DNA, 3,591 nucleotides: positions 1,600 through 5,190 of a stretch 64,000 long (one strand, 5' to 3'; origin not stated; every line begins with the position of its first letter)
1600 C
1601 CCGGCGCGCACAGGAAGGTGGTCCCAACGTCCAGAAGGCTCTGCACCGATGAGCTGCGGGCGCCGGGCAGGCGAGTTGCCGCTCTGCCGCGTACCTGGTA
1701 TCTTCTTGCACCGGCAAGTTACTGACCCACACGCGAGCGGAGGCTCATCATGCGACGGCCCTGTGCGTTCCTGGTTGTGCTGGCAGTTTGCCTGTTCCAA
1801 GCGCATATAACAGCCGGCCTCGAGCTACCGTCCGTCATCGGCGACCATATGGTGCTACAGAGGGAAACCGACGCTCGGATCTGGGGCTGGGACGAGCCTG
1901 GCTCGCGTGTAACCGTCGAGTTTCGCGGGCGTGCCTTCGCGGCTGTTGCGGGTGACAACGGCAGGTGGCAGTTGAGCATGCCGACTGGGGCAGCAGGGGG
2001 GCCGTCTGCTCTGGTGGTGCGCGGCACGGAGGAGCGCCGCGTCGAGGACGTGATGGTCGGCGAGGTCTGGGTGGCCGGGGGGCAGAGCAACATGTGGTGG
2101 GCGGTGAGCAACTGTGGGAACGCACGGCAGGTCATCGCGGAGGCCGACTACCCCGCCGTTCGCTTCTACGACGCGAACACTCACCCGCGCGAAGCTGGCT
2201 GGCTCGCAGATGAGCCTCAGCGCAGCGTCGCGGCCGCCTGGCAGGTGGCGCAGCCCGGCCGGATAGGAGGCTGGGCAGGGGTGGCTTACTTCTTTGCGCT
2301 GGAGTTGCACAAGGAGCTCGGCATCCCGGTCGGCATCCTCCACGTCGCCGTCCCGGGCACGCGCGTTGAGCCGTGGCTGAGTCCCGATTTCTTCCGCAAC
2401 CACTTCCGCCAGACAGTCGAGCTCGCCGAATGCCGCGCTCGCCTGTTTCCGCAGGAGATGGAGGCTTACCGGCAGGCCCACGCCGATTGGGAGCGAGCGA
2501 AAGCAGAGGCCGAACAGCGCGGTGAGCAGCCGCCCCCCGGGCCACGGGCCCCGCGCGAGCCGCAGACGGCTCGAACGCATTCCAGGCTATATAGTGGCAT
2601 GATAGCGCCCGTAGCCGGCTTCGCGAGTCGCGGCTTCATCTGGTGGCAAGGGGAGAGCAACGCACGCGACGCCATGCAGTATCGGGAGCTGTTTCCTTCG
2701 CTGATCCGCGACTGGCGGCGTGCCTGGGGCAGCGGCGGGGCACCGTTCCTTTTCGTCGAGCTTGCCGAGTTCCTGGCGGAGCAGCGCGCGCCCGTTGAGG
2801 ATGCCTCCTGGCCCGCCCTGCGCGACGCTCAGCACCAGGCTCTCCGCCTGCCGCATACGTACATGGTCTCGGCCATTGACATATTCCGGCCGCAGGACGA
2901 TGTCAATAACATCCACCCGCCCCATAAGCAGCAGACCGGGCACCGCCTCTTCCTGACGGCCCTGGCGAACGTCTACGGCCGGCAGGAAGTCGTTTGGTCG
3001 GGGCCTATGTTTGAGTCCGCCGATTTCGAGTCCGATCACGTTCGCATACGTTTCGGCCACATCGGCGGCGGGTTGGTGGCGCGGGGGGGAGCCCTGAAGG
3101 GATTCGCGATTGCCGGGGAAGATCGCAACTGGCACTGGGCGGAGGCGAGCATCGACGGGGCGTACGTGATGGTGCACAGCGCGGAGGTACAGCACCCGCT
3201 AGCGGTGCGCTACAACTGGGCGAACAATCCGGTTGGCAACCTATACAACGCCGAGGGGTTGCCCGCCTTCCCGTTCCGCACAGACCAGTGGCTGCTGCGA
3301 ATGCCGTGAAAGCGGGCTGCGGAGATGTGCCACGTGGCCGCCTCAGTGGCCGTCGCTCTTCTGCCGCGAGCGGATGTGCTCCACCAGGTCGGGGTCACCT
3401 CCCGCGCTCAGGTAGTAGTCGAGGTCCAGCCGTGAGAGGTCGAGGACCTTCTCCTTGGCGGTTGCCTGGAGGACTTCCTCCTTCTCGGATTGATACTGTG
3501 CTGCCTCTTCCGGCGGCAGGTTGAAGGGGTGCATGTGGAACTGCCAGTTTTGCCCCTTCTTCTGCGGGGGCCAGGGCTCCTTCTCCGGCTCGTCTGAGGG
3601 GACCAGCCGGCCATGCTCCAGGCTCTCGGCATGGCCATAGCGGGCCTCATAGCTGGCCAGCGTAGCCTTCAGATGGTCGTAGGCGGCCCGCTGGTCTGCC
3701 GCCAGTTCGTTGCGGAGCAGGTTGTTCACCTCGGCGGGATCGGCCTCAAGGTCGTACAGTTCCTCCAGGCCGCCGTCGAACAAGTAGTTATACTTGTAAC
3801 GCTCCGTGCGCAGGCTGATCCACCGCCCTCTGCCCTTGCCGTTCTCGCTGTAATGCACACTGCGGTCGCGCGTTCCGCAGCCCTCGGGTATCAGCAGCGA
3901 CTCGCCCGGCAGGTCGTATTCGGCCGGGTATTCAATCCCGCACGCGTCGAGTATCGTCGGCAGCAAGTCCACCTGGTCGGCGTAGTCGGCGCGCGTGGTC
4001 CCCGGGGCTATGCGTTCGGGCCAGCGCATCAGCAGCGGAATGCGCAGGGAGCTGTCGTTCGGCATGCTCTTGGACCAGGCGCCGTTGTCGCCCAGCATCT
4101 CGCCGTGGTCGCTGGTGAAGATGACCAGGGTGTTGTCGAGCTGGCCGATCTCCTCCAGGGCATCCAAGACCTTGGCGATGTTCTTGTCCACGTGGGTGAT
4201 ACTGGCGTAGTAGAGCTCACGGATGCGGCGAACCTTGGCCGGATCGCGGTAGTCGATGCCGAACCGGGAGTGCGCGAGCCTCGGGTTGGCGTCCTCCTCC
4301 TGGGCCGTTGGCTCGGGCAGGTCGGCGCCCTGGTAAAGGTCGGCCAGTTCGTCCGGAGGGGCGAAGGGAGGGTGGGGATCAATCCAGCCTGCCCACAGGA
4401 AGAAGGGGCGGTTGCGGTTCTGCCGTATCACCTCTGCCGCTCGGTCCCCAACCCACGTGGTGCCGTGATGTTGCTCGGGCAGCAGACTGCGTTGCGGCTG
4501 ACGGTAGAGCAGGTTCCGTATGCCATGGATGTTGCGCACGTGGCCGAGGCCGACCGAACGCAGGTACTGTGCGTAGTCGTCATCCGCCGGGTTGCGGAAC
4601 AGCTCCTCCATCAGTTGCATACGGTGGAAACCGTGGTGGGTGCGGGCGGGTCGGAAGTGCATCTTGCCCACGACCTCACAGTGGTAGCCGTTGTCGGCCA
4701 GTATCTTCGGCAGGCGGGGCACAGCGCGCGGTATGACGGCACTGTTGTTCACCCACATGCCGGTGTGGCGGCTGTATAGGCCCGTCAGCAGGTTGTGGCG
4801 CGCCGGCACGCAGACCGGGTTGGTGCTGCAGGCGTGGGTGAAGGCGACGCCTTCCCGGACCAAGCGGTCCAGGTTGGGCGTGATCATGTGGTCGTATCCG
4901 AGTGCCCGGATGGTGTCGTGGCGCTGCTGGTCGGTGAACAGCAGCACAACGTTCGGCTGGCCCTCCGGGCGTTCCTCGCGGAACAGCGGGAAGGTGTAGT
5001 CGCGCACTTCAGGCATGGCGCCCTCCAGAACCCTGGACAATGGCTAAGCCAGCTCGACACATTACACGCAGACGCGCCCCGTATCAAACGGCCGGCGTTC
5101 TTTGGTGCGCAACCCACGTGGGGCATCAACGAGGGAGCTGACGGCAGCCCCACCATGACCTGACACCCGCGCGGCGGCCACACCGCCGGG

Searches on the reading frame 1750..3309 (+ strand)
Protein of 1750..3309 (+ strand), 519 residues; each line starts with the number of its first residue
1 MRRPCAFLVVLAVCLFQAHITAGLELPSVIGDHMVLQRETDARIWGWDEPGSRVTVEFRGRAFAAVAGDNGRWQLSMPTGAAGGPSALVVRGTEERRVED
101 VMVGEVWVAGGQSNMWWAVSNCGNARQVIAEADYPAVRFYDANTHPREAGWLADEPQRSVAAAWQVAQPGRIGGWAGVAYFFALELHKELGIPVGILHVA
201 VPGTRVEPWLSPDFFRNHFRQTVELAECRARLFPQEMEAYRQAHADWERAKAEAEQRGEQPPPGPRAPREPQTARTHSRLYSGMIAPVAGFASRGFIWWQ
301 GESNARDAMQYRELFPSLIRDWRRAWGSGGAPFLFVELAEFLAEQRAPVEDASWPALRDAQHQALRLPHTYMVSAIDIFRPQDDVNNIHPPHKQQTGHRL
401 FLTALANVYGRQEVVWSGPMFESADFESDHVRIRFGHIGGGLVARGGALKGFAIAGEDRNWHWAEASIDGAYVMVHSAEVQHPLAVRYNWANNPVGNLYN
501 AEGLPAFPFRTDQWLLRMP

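Call 70: search_protein_families(library=pfam, proteins=[window:1750-3309:+], max_evalue=0.00001)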
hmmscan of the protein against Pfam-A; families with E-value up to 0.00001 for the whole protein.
window:1750-3309:+ (519 aa): 1 family
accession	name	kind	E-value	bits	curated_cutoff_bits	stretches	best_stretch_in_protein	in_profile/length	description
PF03629.24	SASA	-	3.9e-17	63.1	24.8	1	278-400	102-220/226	Carbohydrate esterase, sialic acid-specific acetylesterase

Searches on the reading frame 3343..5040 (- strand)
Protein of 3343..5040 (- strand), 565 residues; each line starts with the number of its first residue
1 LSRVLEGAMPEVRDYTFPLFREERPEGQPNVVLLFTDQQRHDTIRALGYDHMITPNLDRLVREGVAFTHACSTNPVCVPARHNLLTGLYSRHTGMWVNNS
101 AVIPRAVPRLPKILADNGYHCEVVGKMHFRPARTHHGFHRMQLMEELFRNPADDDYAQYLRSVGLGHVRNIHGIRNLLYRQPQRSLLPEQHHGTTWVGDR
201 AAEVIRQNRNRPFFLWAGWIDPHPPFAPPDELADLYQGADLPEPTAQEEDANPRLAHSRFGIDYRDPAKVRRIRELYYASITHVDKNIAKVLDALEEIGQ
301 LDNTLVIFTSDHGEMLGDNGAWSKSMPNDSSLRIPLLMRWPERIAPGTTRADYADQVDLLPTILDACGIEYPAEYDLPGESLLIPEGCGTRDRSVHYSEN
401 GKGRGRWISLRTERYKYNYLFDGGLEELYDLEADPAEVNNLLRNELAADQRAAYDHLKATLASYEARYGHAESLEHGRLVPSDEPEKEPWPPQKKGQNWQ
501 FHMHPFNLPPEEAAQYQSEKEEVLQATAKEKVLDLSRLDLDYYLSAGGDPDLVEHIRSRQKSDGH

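Call 70: search_protein_families(library=pfam, proteins=[window:3343-5040:-], max_evalue=0.00001)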
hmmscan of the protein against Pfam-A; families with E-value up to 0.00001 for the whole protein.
window:3343-5040:- (565 aa): 4 families
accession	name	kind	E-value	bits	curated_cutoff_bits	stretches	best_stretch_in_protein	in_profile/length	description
PF00884.28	Sulfatase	-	7.3e-58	196.7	25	1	29-369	1-301/301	Sulfatase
PF16347.10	SGSH_C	-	9.3e-19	68.5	29.3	1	317-449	1-139/154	N-sulphoglucosamine sulphohydrolase, C-terminal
PF01663.27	Phosphodiest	-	1.4e-12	48.3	23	0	31-99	1-66/342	Type I phosphodiesterase / nucleotide pyrophosphatase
PF02995.22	DUF229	-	6.9e-06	25.5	25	1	277-319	306-348/496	Protein of unknown function (DUF229)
